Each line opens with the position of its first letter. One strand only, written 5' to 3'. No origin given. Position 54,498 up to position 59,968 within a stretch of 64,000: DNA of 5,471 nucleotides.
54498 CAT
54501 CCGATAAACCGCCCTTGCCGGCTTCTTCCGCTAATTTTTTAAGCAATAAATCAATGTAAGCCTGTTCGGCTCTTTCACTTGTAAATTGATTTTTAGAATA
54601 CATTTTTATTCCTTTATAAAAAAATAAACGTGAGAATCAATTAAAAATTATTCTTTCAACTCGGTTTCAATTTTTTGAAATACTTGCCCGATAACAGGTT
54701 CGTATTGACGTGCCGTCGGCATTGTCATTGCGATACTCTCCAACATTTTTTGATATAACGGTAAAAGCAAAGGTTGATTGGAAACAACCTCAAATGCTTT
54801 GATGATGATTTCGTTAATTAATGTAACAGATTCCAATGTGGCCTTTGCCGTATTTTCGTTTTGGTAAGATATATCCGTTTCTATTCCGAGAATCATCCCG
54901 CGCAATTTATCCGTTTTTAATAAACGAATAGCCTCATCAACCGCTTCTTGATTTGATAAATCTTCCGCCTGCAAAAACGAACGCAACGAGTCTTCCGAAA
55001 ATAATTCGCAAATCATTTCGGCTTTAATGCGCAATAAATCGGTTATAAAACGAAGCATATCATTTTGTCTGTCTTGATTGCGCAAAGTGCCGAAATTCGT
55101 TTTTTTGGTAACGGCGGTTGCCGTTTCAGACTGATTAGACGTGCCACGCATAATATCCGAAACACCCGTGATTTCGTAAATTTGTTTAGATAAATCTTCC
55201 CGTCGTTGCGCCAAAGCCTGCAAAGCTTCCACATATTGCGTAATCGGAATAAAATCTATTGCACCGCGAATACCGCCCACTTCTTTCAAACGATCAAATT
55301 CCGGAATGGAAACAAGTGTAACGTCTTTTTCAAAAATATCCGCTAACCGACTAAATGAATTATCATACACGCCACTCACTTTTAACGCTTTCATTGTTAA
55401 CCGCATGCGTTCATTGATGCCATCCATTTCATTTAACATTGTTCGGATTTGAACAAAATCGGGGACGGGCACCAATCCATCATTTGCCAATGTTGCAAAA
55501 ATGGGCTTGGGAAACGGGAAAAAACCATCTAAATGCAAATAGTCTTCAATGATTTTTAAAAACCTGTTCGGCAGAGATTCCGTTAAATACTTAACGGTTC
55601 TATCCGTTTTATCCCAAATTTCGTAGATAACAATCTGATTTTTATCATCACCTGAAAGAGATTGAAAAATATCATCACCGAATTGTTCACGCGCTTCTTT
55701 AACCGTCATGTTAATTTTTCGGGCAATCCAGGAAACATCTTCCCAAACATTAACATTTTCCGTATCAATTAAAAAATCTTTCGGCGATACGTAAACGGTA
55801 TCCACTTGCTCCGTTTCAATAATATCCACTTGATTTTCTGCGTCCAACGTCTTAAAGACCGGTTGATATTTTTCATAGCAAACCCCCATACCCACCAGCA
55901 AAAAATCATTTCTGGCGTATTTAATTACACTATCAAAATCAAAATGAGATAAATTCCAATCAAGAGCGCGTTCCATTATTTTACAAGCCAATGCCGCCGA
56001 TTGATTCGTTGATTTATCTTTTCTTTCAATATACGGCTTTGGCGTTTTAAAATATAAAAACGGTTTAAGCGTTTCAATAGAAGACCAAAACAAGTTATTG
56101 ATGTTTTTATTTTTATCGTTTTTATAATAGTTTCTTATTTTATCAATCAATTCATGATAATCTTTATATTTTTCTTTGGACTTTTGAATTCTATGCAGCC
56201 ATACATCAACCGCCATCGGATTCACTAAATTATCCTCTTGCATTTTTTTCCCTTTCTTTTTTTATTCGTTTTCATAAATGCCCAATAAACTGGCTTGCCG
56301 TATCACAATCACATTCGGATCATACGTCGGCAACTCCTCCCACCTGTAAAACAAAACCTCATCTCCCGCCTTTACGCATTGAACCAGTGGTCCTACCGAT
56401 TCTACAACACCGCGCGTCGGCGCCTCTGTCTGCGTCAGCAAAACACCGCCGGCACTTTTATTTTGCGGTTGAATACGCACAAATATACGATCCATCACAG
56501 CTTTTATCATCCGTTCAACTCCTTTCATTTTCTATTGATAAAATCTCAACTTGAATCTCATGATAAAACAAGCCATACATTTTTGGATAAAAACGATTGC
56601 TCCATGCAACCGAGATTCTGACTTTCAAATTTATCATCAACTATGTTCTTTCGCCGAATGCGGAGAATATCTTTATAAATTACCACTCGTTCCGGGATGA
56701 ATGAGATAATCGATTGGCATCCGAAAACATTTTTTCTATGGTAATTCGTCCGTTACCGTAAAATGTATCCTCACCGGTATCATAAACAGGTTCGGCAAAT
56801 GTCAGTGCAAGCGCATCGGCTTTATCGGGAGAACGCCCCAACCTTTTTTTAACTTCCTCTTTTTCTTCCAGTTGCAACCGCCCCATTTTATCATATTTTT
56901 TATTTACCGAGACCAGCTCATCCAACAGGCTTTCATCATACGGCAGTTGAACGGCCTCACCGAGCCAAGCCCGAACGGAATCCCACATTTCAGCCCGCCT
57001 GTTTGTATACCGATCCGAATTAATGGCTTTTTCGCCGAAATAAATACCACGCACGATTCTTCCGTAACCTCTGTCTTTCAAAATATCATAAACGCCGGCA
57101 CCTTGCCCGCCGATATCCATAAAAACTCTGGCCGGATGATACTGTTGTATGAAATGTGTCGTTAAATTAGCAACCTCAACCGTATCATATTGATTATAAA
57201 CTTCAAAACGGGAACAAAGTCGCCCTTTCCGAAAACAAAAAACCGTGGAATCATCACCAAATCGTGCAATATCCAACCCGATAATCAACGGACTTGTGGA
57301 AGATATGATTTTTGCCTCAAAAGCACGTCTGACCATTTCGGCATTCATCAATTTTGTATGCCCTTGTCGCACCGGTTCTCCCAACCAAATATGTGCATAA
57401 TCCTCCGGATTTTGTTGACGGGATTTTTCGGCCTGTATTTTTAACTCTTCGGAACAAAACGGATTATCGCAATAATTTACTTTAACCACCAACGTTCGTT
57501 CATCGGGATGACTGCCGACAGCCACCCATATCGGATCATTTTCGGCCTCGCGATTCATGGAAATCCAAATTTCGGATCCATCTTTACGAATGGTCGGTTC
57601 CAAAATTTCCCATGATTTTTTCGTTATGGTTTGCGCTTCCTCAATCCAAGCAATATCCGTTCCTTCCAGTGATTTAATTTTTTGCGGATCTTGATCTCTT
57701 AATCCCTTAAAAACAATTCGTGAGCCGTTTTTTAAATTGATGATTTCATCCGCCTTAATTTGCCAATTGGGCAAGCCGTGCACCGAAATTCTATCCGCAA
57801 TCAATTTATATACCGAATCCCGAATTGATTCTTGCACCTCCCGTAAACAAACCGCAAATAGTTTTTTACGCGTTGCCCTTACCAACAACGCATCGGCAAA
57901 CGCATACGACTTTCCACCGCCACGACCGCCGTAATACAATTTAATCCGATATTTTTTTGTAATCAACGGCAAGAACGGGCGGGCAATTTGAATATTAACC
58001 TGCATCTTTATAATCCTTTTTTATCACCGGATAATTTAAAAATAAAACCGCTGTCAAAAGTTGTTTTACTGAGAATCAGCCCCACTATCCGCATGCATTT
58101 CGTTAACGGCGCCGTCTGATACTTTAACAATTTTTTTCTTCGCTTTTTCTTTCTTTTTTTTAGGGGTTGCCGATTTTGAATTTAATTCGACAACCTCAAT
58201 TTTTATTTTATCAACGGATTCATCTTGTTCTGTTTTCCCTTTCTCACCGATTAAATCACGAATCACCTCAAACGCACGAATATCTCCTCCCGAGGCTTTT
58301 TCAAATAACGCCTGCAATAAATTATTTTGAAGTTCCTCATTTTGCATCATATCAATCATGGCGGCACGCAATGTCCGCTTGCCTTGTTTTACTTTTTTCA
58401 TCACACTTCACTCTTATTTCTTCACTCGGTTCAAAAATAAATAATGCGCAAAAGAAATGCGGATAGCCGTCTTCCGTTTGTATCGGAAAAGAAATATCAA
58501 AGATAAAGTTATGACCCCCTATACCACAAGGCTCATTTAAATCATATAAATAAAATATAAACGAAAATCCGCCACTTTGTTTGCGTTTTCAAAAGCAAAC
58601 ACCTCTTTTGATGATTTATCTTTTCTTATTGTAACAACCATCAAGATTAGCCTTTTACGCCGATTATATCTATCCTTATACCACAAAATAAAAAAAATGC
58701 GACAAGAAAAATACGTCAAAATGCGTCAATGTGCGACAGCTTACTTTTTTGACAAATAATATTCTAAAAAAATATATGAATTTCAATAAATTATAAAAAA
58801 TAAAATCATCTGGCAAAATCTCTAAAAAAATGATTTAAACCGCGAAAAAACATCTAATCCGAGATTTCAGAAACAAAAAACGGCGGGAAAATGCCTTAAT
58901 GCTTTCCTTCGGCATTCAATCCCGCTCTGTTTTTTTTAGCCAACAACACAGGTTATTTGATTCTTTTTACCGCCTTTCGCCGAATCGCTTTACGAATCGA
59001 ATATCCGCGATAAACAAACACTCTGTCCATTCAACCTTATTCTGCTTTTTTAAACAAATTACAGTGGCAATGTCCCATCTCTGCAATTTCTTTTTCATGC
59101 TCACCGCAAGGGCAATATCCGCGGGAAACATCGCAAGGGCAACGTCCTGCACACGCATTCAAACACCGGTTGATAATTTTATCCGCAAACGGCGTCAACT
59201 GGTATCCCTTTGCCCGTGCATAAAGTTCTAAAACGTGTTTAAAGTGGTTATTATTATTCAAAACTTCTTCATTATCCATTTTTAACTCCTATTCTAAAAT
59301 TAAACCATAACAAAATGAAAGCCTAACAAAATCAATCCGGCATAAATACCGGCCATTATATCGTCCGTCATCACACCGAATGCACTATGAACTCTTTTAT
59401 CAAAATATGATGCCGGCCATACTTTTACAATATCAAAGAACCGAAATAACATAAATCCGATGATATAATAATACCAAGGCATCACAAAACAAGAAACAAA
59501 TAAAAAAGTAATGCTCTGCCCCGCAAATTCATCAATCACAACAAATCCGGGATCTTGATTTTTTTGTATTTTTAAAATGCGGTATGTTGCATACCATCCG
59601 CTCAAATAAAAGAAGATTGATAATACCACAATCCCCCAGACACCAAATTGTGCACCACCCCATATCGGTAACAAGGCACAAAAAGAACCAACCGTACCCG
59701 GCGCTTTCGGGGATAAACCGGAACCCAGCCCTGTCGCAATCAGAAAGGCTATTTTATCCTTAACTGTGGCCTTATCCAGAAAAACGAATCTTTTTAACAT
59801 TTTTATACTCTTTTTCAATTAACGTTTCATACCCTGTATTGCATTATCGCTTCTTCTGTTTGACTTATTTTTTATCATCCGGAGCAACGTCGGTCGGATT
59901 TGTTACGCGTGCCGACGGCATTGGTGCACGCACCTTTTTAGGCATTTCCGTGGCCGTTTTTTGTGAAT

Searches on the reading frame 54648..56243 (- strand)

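Call 44: search_protein_families(library=pfam, proteins=[window:54648-56243:-], max_evalue=0.001)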
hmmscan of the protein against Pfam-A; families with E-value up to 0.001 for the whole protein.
window:54648-56243:- (531 aa): 1 family
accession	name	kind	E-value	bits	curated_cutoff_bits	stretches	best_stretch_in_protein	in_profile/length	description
PF16510.12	P22_portal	-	9.5e-06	24.8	26.1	0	81-219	76-217/594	Phage P22-like portal protein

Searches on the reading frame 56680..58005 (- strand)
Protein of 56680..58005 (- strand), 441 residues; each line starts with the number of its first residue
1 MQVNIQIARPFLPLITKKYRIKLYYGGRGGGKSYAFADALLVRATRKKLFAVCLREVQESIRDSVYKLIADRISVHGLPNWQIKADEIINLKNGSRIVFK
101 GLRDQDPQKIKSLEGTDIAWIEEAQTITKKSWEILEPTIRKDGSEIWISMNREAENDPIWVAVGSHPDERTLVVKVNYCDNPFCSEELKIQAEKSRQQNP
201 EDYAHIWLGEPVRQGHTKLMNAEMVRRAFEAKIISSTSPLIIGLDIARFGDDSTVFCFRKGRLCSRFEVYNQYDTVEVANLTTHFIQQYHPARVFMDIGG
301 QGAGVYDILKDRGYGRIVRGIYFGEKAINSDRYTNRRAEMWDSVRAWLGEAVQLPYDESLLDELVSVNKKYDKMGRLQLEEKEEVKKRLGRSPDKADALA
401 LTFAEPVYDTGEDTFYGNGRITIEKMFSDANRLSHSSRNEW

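Call 44: search_protein_families(library=pfam, proteins=[window:56680-58005:-], max_evalue=0.001)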
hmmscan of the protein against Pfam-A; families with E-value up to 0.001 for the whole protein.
window:56680-58005:- (441 aa): 2 families
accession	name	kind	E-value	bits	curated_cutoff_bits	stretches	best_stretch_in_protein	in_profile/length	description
PF04466.19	Terminase_3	-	2.5e-37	128.8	23.2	1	20-210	3-201/201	Phage terminase large subunit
PF03237.21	Terminase_6N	-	2.1e-10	41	22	1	24-215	2-204/215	Terminase large subunit, T4likevirus-type, N-terminal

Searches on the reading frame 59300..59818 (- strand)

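Call 44: search_protein_families(library=pfam, proteins=[window:59300-59818:-], max_evalue=0.001)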
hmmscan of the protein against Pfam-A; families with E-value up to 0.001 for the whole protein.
window:59300-59818:- (172 aa): 1 family
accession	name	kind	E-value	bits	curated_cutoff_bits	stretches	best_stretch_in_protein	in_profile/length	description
PF04608.18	PgpA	-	1e-38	132.9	28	1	26-167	1-140/141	Phosphatidylglycerophosphatase A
